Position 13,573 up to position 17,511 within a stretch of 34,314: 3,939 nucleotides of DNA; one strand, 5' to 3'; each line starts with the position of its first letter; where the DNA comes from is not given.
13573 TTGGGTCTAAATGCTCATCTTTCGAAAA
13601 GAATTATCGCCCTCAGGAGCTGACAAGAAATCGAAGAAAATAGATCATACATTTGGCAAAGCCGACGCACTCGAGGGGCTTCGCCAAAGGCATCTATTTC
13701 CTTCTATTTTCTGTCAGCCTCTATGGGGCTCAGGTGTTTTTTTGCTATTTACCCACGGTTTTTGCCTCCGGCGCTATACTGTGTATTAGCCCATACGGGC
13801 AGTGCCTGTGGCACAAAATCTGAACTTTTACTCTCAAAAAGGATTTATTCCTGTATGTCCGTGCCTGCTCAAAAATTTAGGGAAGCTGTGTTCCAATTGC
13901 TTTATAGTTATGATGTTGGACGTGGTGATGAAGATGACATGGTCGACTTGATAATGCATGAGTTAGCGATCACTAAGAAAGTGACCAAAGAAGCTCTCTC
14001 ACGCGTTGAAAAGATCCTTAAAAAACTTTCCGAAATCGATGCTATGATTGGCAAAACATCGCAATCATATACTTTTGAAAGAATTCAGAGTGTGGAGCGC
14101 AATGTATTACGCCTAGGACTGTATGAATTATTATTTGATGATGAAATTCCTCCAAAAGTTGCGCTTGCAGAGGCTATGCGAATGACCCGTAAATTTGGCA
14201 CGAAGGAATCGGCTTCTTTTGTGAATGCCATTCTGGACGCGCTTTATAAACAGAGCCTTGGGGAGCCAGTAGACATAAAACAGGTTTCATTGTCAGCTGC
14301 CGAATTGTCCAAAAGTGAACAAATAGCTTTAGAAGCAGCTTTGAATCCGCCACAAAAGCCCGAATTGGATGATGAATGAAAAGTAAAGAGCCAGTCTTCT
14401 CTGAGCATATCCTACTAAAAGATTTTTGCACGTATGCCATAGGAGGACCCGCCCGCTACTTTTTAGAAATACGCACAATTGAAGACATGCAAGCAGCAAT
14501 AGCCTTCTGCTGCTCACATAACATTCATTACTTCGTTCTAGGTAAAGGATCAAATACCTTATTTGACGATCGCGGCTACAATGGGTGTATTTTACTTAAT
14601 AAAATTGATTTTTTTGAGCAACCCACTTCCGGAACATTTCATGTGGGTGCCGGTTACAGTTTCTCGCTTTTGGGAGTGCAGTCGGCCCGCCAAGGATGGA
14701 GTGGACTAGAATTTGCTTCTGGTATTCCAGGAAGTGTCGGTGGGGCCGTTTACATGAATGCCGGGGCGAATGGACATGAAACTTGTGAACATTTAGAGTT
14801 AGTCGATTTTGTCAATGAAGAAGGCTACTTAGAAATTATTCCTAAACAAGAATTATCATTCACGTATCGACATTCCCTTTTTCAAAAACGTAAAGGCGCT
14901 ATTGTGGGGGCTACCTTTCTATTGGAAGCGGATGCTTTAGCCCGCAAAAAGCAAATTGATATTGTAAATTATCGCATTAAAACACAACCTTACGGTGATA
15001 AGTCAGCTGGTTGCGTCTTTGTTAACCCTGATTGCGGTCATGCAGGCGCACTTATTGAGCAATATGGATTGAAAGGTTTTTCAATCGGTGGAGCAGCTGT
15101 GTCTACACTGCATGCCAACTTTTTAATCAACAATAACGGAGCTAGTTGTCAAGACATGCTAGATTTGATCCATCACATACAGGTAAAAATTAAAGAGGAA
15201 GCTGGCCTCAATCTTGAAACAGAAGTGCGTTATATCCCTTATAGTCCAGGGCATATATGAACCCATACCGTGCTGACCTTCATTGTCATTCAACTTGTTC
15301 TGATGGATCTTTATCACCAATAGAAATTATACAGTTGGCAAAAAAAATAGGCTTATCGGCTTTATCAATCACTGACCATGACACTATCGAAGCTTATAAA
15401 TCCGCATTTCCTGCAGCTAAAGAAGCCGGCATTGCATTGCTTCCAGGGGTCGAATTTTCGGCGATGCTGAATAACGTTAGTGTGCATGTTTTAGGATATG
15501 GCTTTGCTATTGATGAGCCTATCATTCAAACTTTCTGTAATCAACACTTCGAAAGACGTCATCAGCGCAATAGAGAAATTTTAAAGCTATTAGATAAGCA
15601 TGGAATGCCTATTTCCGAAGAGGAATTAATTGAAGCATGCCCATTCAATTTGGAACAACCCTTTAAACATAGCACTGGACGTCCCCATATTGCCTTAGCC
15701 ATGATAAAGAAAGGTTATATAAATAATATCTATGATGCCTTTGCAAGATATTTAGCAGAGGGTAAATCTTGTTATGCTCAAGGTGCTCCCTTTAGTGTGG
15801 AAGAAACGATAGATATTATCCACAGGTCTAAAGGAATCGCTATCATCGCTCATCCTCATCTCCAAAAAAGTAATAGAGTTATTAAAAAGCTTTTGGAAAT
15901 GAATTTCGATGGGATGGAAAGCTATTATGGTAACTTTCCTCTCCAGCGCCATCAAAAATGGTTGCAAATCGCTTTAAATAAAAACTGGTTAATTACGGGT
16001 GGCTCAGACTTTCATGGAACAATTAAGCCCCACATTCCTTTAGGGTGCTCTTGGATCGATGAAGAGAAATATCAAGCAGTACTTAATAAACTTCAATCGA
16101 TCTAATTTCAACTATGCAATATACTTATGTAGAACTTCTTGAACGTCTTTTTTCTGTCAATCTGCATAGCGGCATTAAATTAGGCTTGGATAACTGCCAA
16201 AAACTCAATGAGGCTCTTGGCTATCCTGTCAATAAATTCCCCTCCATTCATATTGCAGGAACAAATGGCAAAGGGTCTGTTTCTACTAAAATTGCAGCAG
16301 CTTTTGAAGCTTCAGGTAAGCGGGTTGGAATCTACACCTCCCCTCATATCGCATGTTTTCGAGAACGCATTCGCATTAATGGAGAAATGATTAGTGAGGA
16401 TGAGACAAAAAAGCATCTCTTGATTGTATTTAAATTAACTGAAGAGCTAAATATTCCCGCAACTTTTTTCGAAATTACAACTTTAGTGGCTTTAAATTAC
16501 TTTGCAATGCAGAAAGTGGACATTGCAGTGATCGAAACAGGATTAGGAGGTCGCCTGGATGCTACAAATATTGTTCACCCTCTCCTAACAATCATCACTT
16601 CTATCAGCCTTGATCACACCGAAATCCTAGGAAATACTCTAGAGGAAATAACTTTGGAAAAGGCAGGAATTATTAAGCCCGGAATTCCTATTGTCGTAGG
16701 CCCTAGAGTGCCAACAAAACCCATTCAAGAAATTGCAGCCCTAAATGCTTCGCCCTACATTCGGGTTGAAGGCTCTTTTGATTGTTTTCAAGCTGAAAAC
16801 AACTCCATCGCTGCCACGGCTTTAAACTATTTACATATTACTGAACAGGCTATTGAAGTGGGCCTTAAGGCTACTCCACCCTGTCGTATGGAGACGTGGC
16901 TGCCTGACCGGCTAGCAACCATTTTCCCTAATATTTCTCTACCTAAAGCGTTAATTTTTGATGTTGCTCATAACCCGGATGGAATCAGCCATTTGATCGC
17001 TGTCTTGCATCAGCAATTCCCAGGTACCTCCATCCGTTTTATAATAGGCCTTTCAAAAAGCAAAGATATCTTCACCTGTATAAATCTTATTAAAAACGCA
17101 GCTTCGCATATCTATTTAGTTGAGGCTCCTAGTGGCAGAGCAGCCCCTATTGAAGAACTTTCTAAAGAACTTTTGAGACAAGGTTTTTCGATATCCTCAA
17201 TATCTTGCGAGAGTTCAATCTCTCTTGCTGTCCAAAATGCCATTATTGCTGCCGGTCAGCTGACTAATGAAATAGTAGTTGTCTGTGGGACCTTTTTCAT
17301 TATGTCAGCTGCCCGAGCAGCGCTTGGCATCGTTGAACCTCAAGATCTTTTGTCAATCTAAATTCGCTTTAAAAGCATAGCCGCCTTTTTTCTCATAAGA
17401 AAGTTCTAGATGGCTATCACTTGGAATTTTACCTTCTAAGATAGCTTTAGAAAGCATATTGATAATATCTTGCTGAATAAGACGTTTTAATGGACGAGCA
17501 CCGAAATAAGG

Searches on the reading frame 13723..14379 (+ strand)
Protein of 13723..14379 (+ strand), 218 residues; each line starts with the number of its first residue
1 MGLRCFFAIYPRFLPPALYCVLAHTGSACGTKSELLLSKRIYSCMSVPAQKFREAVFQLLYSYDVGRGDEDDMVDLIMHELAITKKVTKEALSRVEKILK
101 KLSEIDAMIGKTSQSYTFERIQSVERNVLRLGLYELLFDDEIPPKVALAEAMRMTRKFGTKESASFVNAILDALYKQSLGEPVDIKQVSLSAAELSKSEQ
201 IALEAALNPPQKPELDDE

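Call 10: search_protein_families(library=pfam, proteins=[window:13723-14379:+], max_evalue=0.001)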
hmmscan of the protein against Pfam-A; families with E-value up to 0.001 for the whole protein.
window:13723-14379:+ (218 aa): 1 family
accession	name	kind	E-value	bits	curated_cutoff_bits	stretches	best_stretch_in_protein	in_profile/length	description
PF01029.23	NusB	-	2.4e-27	96.4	23.1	1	51-176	2-133/133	NusB family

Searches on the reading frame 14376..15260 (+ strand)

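Call 10: search_protein_families(library=pfam, proteins=[window:14376-15260:+], max_evalue=0.001)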
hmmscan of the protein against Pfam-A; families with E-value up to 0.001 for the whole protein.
window:14376-15260:+ (294 aa): 2 families
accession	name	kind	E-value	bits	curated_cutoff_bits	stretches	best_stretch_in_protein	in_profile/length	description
PF02873.21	MurB_C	-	5.5e-31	107.1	27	1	191-287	4-99/99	UDP-N-acetylenolpyruvoylglucosamine reductase, C-terminal domain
PF01565.28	FAD_binding_4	-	4.2e-19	69.1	26.4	1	28-152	3-135/139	FAD binding domain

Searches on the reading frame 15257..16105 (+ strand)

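Call 10: search_protein_families(library=pfam, proteins=[window:15257-16105:+], max_evalue=0.001)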
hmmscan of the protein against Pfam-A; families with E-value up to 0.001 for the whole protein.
window:15257-16105:+ (282 aa): 1 family
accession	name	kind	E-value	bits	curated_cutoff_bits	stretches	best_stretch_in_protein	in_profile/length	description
PF02811.25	PHP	-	1.6e-12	48.5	26.4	1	7-151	1-112/164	PHP domain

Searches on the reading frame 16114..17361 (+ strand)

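Call 10: search_protein_families(library=pfam, proteins=[window:16114-17361:+], max_evalue=0.001)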
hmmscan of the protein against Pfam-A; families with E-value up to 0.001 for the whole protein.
window:16114-17361:+ (415 aa): 2 families
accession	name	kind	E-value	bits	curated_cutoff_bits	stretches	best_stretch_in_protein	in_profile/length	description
PF02875.26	Mur_ligase_C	-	8.5e-09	36.7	28.4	1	280-393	14-126/127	Mur ligase, glutamate ligase domain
PF08245.18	Mur_ligase_M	-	8.1e-07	29.6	24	1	47-188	1-111/200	Mur ligase middle domain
